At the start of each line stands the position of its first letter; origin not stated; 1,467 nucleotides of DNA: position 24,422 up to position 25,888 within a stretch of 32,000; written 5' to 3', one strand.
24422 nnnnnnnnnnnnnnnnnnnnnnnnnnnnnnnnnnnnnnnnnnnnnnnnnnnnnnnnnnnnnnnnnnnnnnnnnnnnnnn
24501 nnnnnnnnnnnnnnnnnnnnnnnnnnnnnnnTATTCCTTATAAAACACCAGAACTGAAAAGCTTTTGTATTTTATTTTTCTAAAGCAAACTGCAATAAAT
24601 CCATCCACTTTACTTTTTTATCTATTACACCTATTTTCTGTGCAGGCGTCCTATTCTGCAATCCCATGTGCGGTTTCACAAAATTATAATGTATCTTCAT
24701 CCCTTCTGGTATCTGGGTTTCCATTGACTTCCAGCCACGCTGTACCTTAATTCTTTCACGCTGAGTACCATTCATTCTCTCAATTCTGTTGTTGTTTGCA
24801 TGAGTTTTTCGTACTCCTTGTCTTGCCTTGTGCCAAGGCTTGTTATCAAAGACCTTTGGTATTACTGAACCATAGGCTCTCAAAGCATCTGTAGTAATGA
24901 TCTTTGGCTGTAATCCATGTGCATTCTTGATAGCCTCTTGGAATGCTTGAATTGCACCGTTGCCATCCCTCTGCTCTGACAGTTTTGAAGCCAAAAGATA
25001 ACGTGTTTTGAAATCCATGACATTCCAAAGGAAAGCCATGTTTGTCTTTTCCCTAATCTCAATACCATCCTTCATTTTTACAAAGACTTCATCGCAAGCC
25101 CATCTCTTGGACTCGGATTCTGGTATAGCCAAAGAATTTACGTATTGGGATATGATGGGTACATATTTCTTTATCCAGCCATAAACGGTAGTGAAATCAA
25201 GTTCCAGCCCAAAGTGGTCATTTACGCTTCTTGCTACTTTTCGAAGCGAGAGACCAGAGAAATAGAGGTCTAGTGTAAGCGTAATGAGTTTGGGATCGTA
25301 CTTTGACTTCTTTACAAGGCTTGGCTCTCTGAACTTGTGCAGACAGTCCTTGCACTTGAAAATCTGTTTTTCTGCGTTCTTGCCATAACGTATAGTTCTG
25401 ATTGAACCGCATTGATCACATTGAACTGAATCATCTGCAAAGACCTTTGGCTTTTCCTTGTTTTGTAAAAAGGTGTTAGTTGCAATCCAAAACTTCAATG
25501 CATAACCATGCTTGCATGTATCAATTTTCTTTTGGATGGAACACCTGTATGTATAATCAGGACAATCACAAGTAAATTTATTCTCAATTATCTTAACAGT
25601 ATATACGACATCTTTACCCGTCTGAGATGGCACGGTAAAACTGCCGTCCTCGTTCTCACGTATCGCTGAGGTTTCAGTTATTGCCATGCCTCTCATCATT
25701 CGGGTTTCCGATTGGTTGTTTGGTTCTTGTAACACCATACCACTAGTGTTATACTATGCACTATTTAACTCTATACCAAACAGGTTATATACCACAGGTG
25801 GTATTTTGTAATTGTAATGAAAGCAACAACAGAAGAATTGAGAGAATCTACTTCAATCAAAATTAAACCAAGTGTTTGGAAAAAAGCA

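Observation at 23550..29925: Three copies of an AACACCC-iteron element conserved at the DNA level but read in different frames; one copy is a ~90-bp palindrome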

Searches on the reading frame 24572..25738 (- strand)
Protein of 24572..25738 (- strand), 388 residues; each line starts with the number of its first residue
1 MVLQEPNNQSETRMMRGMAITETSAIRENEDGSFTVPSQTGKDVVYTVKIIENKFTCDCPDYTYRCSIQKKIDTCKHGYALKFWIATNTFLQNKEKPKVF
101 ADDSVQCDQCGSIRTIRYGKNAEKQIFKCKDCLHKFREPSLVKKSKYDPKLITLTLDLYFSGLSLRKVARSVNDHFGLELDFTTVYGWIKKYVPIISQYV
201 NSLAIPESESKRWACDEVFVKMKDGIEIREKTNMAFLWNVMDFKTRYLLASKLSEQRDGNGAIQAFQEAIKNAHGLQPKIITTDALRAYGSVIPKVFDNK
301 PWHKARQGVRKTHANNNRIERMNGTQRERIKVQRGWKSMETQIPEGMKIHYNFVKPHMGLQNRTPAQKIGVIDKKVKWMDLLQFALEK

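Call 6: search_protein_families(library=pfam, proteins=[window:24572-25738:-], max_evalue=0.1)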
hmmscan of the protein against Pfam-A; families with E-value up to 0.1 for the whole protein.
window:24572-25738:- (388 aa): 7 families
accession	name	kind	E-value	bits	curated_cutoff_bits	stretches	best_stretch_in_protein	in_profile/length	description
PF13610.12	DDE_Tnp_IS240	-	3.6e-14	53.5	27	1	211-341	2-121/139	DDE domain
PF13683.12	rve_3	-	5.2e-06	26.6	26.5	1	315-365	15-67/67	Integrase core domain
PF00665.32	rve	-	9.3e-06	26.3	32.6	1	211-291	6-80/102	Integrase core domain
PF03050.20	DDE_Tnp_IS66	-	2.2e-05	24.4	23.1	1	147-292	4-141/284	Transposase IS66 family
PF23451.1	Zn_ribbon_PaaD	-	0.0019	18.2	27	1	98-136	8-49/53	PaaD zinc beta ribbon domain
PF03811.18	Zn_ribbon_InsA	-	0.025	14.7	26.1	1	104-132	5-34/35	InsA N-terminal domain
PF20726.3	Nairovirus_Gn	-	0.032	13.7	26.5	1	44-151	51-152/322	Nairovirus, structural glycoprotein Gn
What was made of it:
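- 24572..25738 (-): Transposase of U1, 388 aa: SWIM-like CxC..CxH pattern, IS1/IS1595-type Zn ribbon, HTH and DDE. PF13610 at 53.5 bits (cutoff 27) (call 6).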

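Call 16: search_protein_families(library=ncbifam, proteins=[window:24572-25738:-], max_evalue=0.01)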
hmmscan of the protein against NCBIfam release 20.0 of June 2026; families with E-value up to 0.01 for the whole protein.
window:24572-25738:- (388 aa): 8 families
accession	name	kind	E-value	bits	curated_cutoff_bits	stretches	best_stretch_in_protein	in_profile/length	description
NF033587.1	transpos_IS6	equivalog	2.6e-30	105.6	125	1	143-354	2-201/202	IS6 family transposase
NF033558.1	transpos_IS1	equivalog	9.2e-17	61.6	100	1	107-331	1-194/199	IS1 family transposase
NF033577.2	transpos_IS481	equivalog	1.5e-09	37.8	224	1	215-368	134-283/284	IS481 family transposase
NF033543.2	transpos_IS256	equivalog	5.2e-09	35.6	150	1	135-303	47-212/338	IS256 family transposase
NF050000.1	IS1_IS1595_Zn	domain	4.1e-08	33.7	28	1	107-138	1-33/34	IS1/IS1595 family N-terminal zinc-binding domain-containing protein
NF048018.1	IS256_N_4Cys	domain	3.4e-07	30.8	27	1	106-136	1-31/31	transposase-like zinc-binding domain-containing protein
NF033516.0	transpos_IS3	equivalog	1.3e-06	27.9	160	1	224-367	222-367/369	IS3 family transposase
NF048019.1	IS256_Zn_var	equivalog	0.0017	17.7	150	1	109-142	2-35/304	IS256 family transposase, variant Zn-binding type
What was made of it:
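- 24572..25738 (-): NF033587 IS6 at 105.6 bits (cutoff 125) and NF050000 Zn domain at 33.7 bits (call 16).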

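Call 28: find_homologous_proteins(query=window:24572-25738:-, max_evalue=0.00001)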
Query window:24572-25738:- (388 aa): 731 proteins with E <= 0.00001 among 2086 candidates; the best 120 are listed.
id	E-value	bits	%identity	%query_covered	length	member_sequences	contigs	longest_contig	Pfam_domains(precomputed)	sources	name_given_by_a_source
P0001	2.8e-266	900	100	100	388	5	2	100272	PF00665.33,PF13610.13,PF13683.13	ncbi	ncbi:MAG: DDE-type integrase/transposase/recombinase [Nitrosotalea sp.]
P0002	4.9e-209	712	78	100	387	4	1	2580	PF00665.33,PF13610.13,PF13683.13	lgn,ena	-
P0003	4.0e-203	693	76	99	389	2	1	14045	PF03050.21,PF00665.33,PF13610.13,PF13683.13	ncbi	-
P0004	4.2e-202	689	75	98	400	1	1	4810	PF00665.33,PF13610.13,PF13683.13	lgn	-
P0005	4.2e-200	683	75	99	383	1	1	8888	PF00665.33,PF13610.13,PF00872.25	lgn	-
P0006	5.8e-199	679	75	99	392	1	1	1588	PF03050.21,PF00665.33,PF13610.13,PF00872.25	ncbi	-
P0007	1.3e-196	671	73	99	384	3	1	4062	PF00665.33,PF13610.13,PF13683.13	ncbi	ncbi:MAG: DDE-type integrase/transposase/recombinase [Nitrososphaera sp.]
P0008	3.9e-193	660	75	96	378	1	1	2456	PF00665.33,PF13610.13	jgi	jgi:transposase-like protein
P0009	7.5e-193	659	75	96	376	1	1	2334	PF00665.33,PF13610.13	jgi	jgi:transposase-like protein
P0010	5.5e-191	653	72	99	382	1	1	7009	PF00665.33,PF13610.13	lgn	-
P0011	8.3e-180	616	71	96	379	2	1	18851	PF13610.13,PF13683.13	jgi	jgi:transposase-like protein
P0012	6.3e-179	613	70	98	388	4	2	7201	PF00665.33,PF13610.13,PF00872.25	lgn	-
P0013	4.7e-177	607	69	98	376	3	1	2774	PF13610.13,PF13683.13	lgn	-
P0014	5.6e-171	587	66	98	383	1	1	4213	PF00665.33,PF13610.13,PF13683.13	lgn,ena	-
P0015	6.3e-165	567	64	98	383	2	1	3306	PF13610.13,PF00872.25,PF13683.13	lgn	-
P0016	4.5e-162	557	64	99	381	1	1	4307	PF13610.13,PF13683.13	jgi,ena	-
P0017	4.9e-162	557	65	97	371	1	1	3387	PF13610.13,PF00872.25,PF13683.13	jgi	jgi:transposase-like protein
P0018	5.4e-158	544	63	99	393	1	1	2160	PF13610.13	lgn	-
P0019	3.8e-150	518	60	98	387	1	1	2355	PF00665.33,PF13610.13,PF13683.13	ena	-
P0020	1.9e-146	506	57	99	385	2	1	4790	PF13610.13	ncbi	-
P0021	5.2e-145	501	60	96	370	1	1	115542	PF13610.13,PF13683.13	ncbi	-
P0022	6.1e-145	501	58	99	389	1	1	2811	PF13610.13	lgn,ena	-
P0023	4.4e-143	495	57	97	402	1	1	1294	PF00665.33,PF13610.13,PF13683.13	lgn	-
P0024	5.0e-143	495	56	98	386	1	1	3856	PF13610.13,PF13683.13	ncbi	-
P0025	1.6e-142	493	58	98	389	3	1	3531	PF13610.13,PF13683.13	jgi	jgi:transposase-like protein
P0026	2.8e-142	492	58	98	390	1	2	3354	PF13610.13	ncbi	-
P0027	5.3e-142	491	58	97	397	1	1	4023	PF00665.33,PF13610.13,PF13683.13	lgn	-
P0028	5.7e-142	491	58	97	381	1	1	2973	PF13610.13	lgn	-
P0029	5.2e-141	488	58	98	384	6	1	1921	PF00665.33,PF13610.13,PF13683.13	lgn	-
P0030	1.0e-140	487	56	100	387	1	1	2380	PF00665.33,PF13610.13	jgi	jgi:putative transposase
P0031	4.8e-140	485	57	98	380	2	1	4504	PF13610.13,PF13683.13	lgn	-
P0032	6.4e-140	485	58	96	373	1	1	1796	PF13610.13,PF13683.13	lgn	-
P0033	8.2e-140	484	57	98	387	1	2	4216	PF00665.33,PF13610.13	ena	-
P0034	1.0e-139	484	58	98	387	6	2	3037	PF13610.13,PF13683.13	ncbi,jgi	jgi:putative transposase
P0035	4.7e-139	482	58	97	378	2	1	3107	PF13610.13,PF13683.13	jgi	jgi:putative transposase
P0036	1.4e-138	480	56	98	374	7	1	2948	PF13610.13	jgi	jgi:putative transposase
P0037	1.9e-138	480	58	97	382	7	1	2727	PF13610.13,PF13683.13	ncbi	-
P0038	2.2e-138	479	56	97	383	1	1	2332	PF13610.13,PF13683.13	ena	-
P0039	2.4e-138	479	56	97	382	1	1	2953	PF13610.13,PF13683.13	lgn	-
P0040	5.7e-138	478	57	98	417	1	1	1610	PF13610.13,PF13683.13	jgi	jgi:putative transposase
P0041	6.1e-137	475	57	96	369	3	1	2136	PF00665.33,PF13610.13,PF13683.13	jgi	jgi:putative transposase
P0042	9.4e-137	474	55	99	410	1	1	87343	PF13610.13,PF13683.13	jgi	jgi:transposase-like protein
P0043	1.0e-136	474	57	97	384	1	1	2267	PF00665.33,PF03811.18,PF13610.13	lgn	-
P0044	1.4e-136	474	57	97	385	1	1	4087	PF00665.33,PF13610.13,PF13683.13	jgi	jgi:putative transposase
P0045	2.0e-136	473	58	95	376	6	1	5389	PF03811.18,PF13610.13,PF13683.13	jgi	jgi:putative transposase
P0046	2.1e-136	473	56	98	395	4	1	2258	PF13610.13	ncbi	-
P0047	4.2e-136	472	59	96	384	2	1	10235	PF00665.33,PF13610.13,PF23451.2,PF13683.13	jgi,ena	-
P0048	4.9e-136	472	58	95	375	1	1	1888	PF00665.33,PF13610.13,PF13683.13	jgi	jgi:transposase-like protein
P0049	1.2e-135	470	54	98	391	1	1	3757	PF13610.13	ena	-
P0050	1.3e-135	470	56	97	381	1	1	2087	PF13610.13,PF13683.13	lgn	-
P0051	1.9e-135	470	57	98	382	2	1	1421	PF13610.13,PF13683.13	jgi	jgi:putative transposase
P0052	2.0e-135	470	54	98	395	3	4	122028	PF13610.13,PF13683.13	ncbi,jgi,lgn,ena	-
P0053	2.8e-135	469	56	96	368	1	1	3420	PF00665.33,PF13610.13,PF13683.13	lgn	-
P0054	3.0e-135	469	56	97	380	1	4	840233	PF13610.13,PF13683.13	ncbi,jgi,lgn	-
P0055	3.1e-135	469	54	99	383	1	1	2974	PF00665.33,PF13610.13,PF13683.13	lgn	-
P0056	3.5e-135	469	57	96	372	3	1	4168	PF00665.33,PF13610.13,PF13683.13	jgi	jgi:transposase-like protein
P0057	3.7e-135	469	57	100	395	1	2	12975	PF13610.13,PF13683.13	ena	-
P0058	7.0e-135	468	56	98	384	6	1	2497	PF00665.33,PF13610.13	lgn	-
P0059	1.8e-134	467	54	98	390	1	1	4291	PF00665.33,PF13610.13,PF13683.13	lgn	-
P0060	2.5e-134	466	55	98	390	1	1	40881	PF13610.13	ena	-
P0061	2.6e-134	466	53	99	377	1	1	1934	PF13610.13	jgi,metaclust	metaclust:\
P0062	3.0e-134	466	55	96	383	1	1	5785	PF13610.13,PF13683.13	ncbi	ncbi:MAG: IS6 family transposase [Nitrososphaerales archaeon]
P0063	3.0e-134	466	56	98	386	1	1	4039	PF13610.13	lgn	-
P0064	4.1e-134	465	54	100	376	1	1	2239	PF13610.13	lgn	-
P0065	4.1e-134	465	55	95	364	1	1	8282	PF13610.13,PF13683.13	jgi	jgi:transposase-like protein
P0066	8.2e-134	464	56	96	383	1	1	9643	PF13610.13,PF13683.13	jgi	jgi:transposase-like protein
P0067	8.2e-134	464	57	98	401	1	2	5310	PF00665.33,PF13610.13,PF13683.13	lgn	-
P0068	8.7e-134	464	56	96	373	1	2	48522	PF00665.33,PF13610.13,PF13683.13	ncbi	-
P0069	1.1e-133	464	56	98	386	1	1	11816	PF13610.13,PF00872.25,PF13683.13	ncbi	-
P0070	1.3e-133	464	57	98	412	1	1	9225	PF13610.13,PF13683.13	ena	-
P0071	1.3e-133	464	57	97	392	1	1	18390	PF13610.13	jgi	jgi:transposase-like protein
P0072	1.4e-133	464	58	91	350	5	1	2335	PF00665.33,PF13610.13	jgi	jgi:putative transposase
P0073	1.5e-133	464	56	97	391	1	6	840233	PF13610.13,PF13683.13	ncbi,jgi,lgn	-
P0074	1.5e-133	464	55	97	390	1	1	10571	PF13610.13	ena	-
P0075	1.5e-133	464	57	97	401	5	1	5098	PF13610.13,PF00872.25,PF23451.2,PF13683.13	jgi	-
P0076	1.7e-133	463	55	98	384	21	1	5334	PF00665.33,PF13610.13,PF13683.13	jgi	jgi:putative transposase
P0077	2.0e-133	463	57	96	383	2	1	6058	PF00665.33,PF13610.13,PF00872.25,PF13683.13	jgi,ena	-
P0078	2.1e-133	463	55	97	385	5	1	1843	PF13610.13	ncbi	ncbi:MAG: DDE-type integrase/transposase/recombinase, partial [Candidatus Nitrosopolaris sp.]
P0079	2.1e-133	463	55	96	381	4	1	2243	PF00665.33,PF13610.13,PF13683.13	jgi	jgi:putative transposase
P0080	2.1e-133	463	57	95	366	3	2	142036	PF13610.13,PF13683.13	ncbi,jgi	ncbi:MAG: transposase-like protein [Candidatus Nitrosomirales archaeon]|jgi:transposase-like protein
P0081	3.5e-133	462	55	97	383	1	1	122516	PF13610.13,PF13683.13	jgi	jgi:transposase-like protein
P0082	4.4e-133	462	57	95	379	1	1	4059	PF00665.33,PF13610.13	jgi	jgi:transposase-like protein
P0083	4.4e-133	462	57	97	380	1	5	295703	PF13610.13,PF13683.13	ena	-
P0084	5.0e-133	462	57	97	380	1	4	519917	PF13610.13,PF13683.13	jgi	jgi:transposase-like protein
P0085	5.3e-133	462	56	98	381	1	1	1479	PF00665.33,PF13610.13,PF13683.13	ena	-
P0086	5.8e-133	462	58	97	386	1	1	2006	PF13610.13,PF13683.13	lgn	-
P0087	6.8e-133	461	56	97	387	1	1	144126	PF13610.13,PF00872.25,PF13683.13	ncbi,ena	-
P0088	7.8e-133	461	53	99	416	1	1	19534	PF13610.13,PF13683.13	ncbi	-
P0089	9.1e-133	461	55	98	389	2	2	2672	PF13610.13,PF13683.13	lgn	-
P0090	9.1e-133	461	56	96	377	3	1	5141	PF00665.33,PF13610.13,PF13683.13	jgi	-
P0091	1.0e-132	461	54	98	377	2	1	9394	PF00665.33,PF13610.13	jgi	jgi:transposase-like protein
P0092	1.1e-132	461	56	97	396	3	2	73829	PF13610.13,PF13683.13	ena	-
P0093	1.9e-132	460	57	98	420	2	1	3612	PF13610.13,PF13683.13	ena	-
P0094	2.0e-132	460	56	98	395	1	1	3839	PF13610.13,PF13683.13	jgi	jgi:putative transposase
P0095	2.5e-132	460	55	99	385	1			PF00665.33,PF13610.13,PF13683.13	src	-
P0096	3.2e-132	459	55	98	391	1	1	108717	PF13610.13,PF13683.13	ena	-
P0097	3.4e-132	459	55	99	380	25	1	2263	PF00665.33,PF13610.13,PF13683.13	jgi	jgi:transposase-like protein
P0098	4.6e-132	459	54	98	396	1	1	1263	PF13610.13,PF13683.13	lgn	-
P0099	5.3e-132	459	53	100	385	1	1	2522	PF13610.13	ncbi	ncbi:MAG: IS6 family transposase [Rhabdochlamydiaceae bacterium]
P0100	6.6e-132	458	55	95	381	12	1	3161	PF00665.33,PF13610.13,PF13683.13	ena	-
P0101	7.3e-132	458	55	100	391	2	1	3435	PF13610.13,PF13683.13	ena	-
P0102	8.6e-132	458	53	98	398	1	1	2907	PF13610.13,PF13683.13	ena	-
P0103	8.9e-132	458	55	97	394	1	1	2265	PF00665.33,PF13610.13,PF13683.13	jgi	jgi:transposase-like protein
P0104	9.5e-132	458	54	98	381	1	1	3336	PF03811.18,PF13610.13,PF13683.13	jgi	jgi:putative transposase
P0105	1.2e-131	457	56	99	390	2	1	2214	PF13610.13,PF13683.13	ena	-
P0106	1.2e-131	457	55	97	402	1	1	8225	PF13610.13,PF00872.25,PF13683.13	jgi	jgi:transposase-like protein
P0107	1.3e-131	457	57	97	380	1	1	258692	PF00665.33,PF13610.13,PF13683.13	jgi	jgi:transposase-like protein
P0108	1.3e-131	457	56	97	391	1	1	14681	PF13610.13,PF13683.13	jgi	jgi:putative transposase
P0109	1.5e-131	457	56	95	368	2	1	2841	PF13610.13,PF13683.13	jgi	jgi:transposase-like protein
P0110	2.5e-131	456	53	97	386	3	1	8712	PF13610.13,PF13683.13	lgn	-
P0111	2.5e-131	456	55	97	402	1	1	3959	PF13610.13,PF13683.13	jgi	jgi:transposase-like protein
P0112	2.5e-131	456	56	97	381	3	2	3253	PF13610.13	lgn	-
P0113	3.0e-131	456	57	98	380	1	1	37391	PF13610.13,PF13683.13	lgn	-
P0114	3.6e-131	456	55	97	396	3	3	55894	PF13610.13,PF13683.13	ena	-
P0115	3.7e-131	456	56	97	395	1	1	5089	PF13610.13,PF13683.13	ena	-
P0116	4.0e-131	456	55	98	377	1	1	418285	PF00665.33,PF13610.13,PF13683.13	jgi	jgi:transposase-like protein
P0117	5.0e-131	455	57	95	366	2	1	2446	PF13610.13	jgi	jgi:transposase-like protein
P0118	5.6e-131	455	57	99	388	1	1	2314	PF13610.13,PF13683.13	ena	-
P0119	5.8e-131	455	57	95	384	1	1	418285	PF13610.13,PF13683.13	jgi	jgi:transposase-like protein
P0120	8.7e-131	454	55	98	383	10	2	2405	PF00665.33,PF13610.13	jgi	jgi:putative transposase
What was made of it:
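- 24572..25738 (-): 731 homolog clusters, some named IS6 family transposase (call 28).
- On IS6/IS26 family: Some homologs are nevertheless named IS6 family transposase by NCBI (call 28).
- NCBI names some homologs IS6 family transposase (call 28).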

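Call 29: find_encoding_contigs(protein=P0003, flank=6000, max_places=2)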
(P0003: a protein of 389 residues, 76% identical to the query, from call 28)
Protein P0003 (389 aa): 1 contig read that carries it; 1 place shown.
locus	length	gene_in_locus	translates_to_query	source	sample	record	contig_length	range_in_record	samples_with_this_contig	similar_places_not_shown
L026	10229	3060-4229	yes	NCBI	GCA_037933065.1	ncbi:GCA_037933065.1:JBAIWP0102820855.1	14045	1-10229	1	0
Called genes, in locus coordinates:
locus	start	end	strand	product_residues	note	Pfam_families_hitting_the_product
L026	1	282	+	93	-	?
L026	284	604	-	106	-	PF01883:FeS_assembly_P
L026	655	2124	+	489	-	PF00206:Lyase_1, PF14698:ASL_C2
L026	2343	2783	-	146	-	-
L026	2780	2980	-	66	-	PF04014:MazE_antitoxin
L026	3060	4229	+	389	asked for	PF03050:DDE_Tnp_IS66 (weak), PF00665:rve (weak), PF13610:DDE_Tnp_IS240, PF13683:rve_3 (weak)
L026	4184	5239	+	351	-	-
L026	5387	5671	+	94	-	-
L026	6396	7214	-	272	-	PF00459:Inositol_P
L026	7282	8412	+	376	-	-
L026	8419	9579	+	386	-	PF05496:RuvB_N, PF00004:AAA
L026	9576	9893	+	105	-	-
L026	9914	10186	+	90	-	-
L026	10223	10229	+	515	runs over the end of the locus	PF01039:Carboxyl_trans, PF03255:ACCA, PF06833:MdcE (weak)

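Call 30: find_encoding_contigs(protein=P0011, flank=6000, max_places=2)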
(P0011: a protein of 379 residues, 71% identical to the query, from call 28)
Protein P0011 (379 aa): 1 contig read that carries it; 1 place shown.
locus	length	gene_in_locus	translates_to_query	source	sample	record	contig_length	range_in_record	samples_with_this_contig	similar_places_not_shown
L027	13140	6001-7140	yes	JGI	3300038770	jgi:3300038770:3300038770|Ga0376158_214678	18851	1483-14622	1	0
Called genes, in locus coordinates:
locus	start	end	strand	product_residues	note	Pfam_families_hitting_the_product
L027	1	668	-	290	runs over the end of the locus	-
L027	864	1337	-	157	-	-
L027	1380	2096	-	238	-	-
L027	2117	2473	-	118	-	-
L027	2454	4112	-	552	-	-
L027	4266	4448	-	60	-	-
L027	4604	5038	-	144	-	-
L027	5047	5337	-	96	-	-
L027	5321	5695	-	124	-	-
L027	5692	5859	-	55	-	-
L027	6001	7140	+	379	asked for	PF13610:DDE_Tnp_IS240, PF13683:rve_3 (weak)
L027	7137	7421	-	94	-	-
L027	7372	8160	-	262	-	PF00535:Glycos_transf_2, PF10111:Glyco_tranf_2_2, PF13641:Glyco_tranf_2_3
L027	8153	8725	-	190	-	PF04989:RMNT_CmcI, PF13578:Methyltransf_24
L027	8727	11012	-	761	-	PF14890:Intein_splicing, PF14528:LAGLIDADG_3 (faint), PF04055:Radical_SAM, PF13186:SPASM (faint)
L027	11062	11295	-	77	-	-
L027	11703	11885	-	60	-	-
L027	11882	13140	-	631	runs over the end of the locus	-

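Call 31: find_encoding_contigs(protein=P0021, flank=6000, max_places=2)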
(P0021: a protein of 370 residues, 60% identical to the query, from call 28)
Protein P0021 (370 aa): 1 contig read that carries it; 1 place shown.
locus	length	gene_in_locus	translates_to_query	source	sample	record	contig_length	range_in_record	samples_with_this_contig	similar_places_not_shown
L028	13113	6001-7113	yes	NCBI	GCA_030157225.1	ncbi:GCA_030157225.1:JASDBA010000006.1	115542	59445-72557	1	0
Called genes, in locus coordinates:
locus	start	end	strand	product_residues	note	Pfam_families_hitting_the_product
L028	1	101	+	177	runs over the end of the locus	-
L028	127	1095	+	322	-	PF00977:His_biosynth (faint), PF01680:SOR_SNZ, PF05690:ThiG (weak)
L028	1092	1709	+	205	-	PF01174:SNO, PF07685:GATase_3, PF00117:GATase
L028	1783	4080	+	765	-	PF00330:Aconitase, PF00694:Aconitase_C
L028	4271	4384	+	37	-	-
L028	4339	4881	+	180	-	-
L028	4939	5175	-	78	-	-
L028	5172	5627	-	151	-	-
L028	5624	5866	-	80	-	-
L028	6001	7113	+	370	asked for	PF13610:DDE_Tnp_IS240, PF13683:rve_3 (weak)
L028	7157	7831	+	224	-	-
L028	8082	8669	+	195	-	-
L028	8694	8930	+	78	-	-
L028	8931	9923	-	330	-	PF08240:ADH_N, PF00107:ADH_zinc_N, PF13602:ADH_zinc_N_2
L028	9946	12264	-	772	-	PF00133:tRNA-synt_1, PF09334:tRNA-synt_1g, PF08264:Anticodon_1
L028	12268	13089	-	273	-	PF01242:PTPS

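Call 32: find_encoding_contigs(protein=P0054, flank=6000, max_places=4)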
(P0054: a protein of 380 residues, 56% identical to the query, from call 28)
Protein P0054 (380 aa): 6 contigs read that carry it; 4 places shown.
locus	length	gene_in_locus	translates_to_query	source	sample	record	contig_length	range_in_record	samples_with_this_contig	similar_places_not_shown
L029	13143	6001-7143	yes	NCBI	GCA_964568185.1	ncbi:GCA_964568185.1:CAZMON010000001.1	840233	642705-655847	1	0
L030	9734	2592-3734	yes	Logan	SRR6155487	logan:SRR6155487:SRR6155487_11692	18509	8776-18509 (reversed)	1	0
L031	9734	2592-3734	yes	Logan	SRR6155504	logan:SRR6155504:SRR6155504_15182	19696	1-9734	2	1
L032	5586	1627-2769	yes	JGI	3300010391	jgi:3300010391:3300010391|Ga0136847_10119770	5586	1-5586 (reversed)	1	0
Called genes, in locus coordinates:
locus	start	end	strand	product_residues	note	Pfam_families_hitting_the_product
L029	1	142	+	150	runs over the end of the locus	PF01090:Ribosomal_S19e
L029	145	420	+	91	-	PF01984:dsDNA_bind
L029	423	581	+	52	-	PF00832:Ribosomal_L39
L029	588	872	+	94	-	PF01198:Ribosomal_L31e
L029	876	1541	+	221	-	PF01912:eIF-6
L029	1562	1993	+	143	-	PF02996:Prefoldin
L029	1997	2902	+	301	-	PF02881:SRP54_N, PF13604:AAA_30 (faint), PF00448:SRP54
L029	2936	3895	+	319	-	PF02729:OTCace_N, PF00185:OTCace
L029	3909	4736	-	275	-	PF04414:tRNA_deacylase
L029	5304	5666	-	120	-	-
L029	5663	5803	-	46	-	-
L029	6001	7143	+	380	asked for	PF13610:DDE_Tnp_IS240, PF13683:rve_3 (weak)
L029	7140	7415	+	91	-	-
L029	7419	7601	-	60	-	-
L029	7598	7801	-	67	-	-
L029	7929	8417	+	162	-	PF03439:Spt5-NGN, PF00467:KOW (weak)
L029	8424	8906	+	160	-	PF03946:Ribosomal_L11_N, PF00298:Ribosomal_L11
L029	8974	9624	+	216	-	PF00687:Ribosomal_L1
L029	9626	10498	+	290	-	PF00466:Ribosomal_L10, PF17777:RL10P_insert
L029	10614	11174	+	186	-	-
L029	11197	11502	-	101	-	PF00428:Ribosomal_60s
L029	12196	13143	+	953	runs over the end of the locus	PF01411:tRNA-synt_2c, PF07973:tRNA_SAD, PF02272:DHHA1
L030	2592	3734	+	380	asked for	PF13610:DDE_Tnp_IS240, PF13683:rve_3 (weak)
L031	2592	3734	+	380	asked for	PF13610:DDE_Tnp_IS240, PF13683:rve_3 (weak)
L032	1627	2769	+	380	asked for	PF13610:DDE_Tnp_IS240, PF13683:rve_3 (weak)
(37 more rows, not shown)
